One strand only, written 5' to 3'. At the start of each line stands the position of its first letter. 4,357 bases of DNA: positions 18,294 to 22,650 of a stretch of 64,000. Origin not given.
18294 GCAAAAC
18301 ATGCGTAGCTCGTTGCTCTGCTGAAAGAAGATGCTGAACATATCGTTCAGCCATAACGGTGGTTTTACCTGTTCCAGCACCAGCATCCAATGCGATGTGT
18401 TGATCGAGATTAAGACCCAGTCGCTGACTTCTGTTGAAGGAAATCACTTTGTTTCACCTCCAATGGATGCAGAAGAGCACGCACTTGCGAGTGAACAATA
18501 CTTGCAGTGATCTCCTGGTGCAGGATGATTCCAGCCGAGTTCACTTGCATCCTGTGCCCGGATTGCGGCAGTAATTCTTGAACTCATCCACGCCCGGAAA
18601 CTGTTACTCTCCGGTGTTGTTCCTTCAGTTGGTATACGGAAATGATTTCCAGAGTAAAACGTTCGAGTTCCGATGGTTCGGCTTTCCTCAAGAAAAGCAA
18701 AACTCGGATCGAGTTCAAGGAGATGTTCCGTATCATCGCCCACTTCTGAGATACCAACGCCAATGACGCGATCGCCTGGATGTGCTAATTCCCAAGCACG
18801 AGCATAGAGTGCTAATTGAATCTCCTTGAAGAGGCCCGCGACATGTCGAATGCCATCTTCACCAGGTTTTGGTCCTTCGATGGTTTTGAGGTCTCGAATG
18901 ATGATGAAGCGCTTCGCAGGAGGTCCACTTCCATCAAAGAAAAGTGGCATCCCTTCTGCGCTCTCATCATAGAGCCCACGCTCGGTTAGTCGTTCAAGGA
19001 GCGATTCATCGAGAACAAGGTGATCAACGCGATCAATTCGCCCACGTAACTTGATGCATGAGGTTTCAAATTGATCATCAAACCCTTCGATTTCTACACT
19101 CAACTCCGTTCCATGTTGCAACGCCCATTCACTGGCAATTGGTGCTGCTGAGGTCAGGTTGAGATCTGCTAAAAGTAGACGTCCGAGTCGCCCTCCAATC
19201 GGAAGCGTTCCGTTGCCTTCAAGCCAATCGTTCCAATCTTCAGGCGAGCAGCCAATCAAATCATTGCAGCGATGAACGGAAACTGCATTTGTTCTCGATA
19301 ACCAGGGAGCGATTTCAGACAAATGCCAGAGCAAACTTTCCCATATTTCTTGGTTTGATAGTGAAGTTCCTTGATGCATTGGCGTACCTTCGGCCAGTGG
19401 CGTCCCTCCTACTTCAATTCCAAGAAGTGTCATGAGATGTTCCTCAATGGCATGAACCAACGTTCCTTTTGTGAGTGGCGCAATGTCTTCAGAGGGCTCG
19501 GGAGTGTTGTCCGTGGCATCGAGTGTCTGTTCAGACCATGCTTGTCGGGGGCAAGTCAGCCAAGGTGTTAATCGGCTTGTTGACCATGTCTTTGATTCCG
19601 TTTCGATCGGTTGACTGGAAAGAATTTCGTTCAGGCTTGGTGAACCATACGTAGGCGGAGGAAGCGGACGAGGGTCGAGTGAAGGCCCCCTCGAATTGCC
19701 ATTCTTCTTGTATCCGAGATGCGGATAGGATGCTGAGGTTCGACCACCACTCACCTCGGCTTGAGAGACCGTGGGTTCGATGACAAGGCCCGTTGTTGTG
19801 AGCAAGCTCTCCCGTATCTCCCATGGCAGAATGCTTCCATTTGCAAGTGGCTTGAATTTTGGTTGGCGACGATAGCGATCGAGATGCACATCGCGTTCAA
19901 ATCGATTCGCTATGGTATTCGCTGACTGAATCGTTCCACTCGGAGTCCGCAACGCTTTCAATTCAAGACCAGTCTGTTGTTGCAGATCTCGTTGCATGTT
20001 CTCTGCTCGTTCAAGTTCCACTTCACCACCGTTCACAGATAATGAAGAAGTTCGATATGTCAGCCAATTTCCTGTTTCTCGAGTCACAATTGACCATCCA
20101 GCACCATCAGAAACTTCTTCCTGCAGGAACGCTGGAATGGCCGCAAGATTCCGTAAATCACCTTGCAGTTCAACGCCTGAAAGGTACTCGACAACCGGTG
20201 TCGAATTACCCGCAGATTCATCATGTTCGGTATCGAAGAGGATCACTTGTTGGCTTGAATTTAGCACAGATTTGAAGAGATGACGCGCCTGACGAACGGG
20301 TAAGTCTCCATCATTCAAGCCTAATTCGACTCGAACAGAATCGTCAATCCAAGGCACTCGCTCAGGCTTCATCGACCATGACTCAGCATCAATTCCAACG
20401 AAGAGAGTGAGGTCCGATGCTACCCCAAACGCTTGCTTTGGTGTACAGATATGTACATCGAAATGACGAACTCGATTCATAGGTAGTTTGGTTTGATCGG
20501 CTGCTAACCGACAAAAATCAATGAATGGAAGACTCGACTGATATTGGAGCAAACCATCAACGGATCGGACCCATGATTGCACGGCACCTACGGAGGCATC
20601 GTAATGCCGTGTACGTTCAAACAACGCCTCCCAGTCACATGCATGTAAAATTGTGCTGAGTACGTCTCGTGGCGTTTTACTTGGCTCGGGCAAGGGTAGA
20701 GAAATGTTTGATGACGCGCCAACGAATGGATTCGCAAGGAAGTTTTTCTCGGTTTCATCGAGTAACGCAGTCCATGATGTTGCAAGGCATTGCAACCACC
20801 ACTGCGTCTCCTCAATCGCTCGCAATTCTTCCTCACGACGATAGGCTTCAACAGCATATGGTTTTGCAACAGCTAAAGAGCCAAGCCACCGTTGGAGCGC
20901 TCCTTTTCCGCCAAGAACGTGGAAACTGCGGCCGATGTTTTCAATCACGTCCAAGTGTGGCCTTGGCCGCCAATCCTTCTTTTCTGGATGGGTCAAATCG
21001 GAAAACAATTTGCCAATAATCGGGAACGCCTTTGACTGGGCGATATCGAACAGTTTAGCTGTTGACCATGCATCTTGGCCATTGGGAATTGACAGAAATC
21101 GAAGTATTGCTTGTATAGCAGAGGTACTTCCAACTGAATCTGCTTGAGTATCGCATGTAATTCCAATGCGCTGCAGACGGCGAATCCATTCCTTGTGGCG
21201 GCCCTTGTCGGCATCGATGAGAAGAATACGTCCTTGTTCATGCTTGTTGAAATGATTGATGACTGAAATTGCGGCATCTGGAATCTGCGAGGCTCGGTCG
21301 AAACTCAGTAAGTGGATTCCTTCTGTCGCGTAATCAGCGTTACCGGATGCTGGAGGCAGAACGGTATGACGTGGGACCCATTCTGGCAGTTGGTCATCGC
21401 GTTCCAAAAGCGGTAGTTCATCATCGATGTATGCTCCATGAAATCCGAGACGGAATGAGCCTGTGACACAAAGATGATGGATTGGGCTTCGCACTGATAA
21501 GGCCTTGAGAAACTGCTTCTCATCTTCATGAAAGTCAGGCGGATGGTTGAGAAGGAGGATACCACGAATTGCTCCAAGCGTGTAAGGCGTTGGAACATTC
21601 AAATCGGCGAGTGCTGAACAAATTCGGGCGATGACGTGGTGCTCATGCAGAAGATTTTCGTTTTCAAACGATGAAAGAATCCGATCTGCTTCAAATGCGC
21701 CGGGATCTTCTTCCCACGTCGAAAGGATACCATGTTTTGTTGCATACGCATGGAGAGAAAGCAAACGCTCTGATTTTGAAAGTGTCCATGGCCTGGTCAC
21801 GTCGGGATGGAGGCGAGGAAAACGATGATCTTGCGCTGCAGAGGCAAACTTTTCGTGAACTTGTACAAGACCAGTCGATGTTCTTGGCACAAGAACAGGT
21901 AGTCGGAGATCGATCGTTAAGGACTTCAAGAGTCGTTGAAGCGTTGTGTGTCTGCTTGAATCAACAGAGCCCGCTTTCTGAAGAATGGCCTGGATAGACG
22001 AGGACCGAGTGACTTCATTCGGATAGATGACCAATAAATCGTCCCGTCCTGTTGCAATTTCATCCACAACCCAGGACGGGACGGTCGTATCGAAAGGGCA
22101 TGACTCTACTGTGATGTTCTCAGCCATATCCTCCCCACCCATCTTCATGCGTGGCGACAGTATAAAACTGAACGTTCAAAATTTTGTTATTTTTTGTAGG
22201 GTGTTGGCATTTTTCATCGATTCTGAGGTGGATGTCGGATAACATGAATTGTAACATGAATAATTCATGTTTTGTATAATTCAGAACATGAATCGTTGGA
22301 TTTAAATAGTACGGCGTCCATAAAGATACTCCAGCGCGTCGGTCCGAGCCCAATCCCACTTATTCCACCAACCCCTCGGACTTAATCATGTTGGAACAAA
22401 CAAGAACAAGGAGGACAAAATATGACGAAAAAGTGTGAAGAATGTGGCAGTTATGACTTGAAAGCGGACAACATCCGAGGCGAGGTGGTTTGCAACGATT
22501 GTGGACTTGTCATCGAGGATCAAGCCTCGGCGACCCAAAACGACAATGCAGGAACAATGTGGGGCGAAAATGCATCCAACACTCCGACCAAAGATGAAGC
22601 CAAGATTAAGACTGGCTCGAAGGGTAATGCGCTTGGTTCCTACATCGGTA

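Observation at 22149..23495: Divergent TFB paralog preceded by a palindromic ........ repeat operator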

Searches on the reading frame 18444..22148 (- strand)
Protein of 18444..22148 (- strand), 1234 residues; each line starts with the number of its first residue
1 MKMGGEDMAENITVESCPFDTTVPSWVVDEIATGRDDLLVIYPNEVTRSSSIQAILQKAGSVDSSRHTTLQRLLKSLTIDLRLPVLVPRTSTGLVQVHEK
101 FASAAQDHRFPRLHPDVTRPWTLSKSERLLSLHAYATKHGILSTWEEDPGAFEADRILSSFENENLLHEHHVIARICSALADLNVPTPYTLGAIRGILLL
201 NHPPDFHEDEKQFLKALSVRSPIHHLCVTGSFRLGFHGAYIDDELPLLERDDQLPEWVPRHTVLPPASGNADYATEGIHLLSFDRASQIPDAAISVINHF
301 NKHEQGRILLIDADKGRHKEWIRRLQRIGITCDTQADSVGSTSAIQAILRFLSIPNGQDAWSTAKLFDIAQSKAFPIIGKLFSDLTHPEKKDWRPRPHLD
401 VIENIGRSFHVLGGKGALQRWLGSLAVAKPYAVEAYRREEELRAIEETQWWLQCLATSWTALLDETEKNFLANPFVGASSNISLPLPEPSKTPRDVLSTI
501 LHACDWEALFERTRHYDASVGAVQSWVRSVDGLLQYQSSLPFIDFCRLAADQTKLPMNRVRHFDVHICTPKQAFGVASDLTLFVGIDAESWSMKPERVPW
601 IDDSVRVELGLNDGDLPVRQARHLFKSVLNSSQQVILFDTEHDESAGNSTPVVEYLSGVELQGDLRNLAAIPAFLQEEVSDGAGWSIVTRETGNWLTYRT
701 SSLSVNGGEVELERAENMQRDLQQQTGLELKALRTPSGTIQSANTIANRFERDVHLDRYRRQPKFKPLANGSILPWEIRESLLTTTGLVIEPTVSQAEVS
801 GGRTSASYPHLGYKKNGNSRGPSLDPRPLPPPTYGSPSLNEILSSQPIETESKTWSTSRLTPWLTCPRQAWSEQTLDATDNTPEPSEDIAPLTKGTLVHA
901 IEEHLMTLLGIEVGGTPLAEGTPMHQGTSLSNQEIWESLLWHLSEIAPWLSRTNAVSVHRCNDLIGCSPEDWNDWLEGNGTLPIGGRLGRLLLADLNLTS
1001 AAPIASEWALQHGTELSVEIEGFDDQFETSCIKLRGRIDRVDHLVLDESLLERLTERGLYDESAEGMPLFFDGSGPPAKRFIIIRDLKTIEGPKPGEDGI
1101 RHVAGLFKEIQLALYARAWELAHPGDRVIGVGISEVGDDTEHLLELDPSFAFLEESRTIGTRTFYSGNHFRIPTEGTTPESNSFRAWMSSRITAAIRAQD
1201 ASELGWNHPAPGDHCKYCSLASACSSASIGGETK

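Call 3: search_protein_families(library=pfam, proteins=[window:18444-22148:-], max_evalue=1)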
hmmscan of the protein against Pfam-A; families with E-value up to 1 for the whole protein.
window:18444-22148:- (1234 aa): 1 family
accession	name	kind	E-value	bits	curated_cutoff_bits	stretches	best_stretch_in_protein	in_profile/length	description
PF12705.13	PDDEXK_1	-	1.4e-11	45.3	22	2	854-1042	1-132/247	PD-(D/E)XK nuclease superfamily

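Call 73: search_protein_families(library=ncbifam, proteins=[window:18444-22127:-], max_evalue=0.01)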
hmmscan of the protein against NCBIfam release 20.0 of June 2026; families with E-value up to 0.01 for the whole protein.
window:18444-22127:- (1227 aa): 0 families

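Call 74: search_protein_families(library=padloc, proteins=[window:18444-22127:-], max_evalue=0.01)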
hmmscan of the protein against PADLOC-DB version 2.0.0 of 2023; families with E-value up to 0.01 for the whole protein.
window:18444-22127:- (1227 aa): 0 families

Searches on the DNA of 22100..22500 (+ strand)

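Call 49: search_rna_families(source=window, start=22100, end=22500, threshold=evalue, max_evalue=10)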
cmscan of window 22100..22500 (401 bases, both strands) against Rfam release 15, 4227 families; matches with E-value up to 10: 3.
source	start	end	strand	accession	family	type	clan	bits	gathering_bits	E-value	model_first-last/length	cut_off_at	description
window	22235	22306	+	RF02279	TtnuCD1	Gene; snRNA; snoRNA; CD-box;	-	19.2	70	5.1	1-63/63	no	Tetrahymena snoRNA TtnuCD1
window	22259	22297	+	RF00737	mir-322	Gene; miRNA;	-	15.6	62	2.6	15-63/84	no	mir-322 microRNA precursor family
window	22254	22272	-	RF02359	MS2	Cis-reg;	-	12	40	3.2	16-36/36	no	Bacteriophage MS2 operator hairpin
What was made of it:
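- Tried and rejected: Only noise (call 49).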

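Call 78: build_rna_model(alignment_id=A6, structure=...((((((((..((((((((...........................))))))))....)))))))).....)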
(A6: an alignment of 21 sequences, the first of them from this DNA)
Model R1 built from alignment A6 (21 sequences, 73 columns); structure: as given.
model positions 72; base pairs 16; branch points 0; effective number of sequences 12.63; information 0.783 bits per position. Calibrated on 0.2 Mb of random sequence (short: E-values are rough).
structure used (alignment columns):
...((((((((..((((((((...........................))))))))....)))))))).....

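Call 79: search_with_rna_model(model_id=R1, sources=[window, L030, L031, L032, L033, L034, L035, L036, L037, L039, L040, L041, L173, L178, L191, L193, L177, L180], max_evalue=10, show_alignments=6)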
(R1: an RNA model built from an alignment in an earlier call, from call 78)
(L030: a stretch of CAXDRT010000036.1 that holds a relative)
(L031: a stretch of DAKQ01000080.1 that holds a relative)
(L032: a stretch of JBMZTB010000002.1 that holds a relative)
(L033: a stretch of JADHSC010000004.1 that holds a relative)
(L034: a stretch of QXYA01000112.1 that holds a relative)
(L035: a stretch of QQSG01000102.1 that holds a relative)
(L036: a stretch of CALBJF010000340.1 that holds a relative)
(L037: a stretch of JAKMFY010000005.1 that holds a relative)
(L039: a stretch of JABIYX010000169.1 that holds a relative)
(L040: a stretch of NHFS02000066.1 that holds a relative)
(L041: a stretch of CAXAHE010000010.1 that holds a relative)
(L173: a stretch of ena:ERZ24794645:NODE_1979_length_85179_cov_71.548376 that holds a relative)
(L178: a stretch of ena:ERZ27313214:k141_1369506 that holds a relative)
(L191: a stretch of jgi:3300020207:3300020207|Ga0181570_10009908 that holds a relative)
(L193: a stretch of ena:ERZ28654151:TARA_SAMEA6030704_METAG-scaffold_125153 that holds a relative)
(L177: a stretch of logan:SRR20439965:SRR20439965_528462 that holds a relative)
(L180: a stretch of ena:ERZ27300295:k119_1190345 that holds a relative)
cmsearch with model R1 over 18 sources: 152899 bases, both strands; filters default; matches with E-value up to 10: 1.
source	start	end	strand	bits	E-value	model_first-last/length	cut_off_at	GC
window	22328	22399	+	77.7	1.2e-22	1-72/72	no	0.54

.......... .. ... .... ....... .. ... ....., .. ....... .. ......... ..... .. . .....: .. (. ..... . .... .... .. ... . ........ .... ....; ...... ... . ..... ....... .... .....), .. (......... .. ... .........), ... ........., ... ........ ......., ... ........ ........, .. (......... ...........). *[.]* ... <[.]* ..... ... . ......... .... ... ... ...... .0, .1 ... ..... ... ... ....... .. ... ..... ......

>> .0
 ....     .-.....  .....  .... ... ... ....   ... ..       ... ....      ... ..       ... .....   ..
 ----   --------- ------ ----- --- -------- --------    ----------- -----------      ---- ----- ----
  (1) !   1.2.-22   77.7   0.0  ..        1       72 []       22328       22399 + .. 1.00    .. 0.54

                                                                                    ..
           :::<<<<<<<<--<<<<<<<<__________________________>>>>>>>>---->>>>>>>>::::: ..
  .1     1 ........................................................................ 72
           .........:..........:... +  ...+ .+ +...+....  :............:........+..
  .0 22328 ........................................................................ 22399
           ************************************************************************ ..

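Call 80: search_with_rna_model(model_id=R1, sources=[L030, L032, L033, L035, L036, L037, L039, L041, L173, L178, L191, L193], max_evalue=10, filters=off, show_alignments=6)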
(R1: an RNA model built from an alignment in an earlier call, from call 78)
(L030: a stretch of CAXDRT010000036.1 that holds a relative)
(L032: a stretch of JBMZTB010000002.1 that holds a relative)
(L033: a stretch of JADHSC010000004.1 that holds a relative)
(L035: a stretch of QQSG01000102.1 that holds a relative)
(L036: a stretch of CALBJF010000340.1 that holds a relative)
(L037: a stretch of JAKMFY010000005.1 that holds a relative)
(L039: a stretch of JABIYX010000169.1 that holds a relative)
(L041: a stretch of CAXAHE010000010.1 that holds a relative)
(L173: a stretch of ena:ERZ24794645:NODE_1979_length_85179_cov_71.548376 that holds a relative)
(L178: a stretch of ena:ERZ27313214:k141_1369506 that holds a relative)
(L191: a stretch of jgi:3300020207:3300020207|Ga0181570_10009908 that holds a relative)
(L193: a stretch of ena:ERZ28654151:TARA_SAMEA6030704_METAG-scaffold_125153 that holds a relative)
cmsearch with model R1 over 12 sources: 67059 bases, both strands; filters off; matches with E-value up to 10: 18.
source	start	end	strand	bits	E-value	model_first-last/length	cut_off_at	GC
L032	1210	1262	-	11.7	0.16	1-72/72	no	0.45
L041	4629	4698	-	8.6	1.6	1-72/72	no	0.44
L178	6211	6231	-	8.5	1.7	1-72/72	no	0.48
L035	22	51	+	8.1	2.4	1-72/72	no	0.4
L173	1222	1259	+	7.9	2.7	1-72/72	no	0.5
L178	3131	3167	-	7.6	3.5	1-72/72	no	0.3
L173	1810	1843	-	7.1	4.8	1-72/72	no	0.41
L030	1051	1090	+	7.1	5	1-72/72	no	0.43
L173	738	766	+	7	5.3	1-72/72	no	0.48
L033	3720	3739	+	7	5.6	1-72/72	no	0.45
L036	1704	1741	-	6.9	5.7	1-72/72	no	0.37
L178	2173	2214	-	6.8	6.2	1-72/72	no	0.33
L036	4629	4711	-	6.8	6.4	1-72/72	no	0.49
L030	990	1009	-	6.7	6.6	1-72/72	no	0.45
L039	1165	1219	+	6.7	7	1-72/72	no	0.47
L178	7807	7833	+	6.3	8.9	1-72/72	no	0.37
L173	1344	1366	-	6.3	9.3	1-72/72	no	0.48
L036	1777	1844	+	6.2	9.7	1-72/72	no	0.46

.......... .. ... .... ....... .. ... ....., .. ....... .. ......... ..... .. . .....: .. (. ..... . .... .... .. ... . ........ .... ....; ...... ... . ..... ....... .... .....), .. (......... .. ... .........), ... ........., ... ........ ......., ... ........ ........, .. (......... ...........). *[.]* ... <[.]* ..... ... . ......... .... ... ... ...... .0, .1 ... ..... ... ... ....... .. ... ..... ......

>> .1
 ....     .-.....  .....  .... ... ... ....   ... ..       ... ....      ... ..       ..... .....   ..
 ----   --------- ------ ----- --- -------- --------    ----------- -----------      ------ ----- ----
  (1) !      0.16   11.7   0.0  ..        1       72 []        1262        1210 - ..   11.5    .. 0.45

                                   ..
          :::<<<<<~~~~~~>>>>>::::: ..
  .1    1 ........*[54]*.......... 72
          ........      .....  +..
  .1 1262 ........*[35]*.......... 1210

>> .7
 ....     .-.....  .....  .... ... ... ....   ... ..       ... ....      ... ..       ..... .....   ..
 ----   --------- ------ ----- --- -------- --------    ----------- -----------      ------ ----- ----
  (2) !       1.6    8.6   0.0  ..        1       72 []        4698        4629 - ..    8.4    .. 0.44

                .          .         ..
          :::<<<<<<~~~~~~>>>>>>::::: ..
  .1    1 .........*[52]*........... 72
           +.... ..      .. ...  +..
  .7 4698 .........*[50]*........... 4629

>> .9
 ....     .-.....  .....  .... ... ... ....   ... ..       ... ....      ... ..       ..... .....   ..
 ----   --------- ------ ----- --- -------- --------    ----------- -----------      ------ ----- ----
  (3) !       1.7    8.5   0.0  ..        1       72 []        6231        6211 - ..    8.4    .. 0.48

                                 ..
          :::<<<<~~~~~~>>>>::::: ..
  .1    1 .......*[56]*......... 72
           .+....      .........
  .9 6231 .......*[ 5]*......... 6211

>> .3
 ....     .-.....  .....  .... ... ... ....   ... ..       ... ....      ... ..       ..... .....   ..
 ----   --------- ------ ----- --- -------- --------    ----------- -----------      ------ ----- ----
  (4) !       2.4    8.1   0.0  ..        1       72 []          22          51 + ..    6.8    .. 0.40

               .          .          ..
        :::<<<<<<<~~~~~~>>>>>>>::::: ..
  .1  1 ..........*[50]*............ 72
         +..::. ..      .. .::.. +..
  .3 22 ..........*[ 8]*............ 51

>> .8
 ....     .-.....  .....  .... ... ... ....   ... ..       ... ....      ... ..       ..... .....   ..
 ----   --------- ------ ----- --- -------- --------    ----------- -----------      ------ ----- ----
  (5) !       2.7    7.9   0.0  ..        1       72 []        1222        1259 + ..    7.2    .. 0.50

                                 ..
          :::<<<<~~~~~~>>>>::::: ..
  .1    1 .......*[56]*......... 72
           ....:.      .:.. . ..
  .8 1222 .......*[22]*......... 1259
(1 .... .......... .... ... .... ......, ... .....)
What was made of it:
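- Tried and rejected: The covariance model built on clade A found no match at the homologous positions in clade B or in distant lineages, with or without filters (calls 79, 80).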
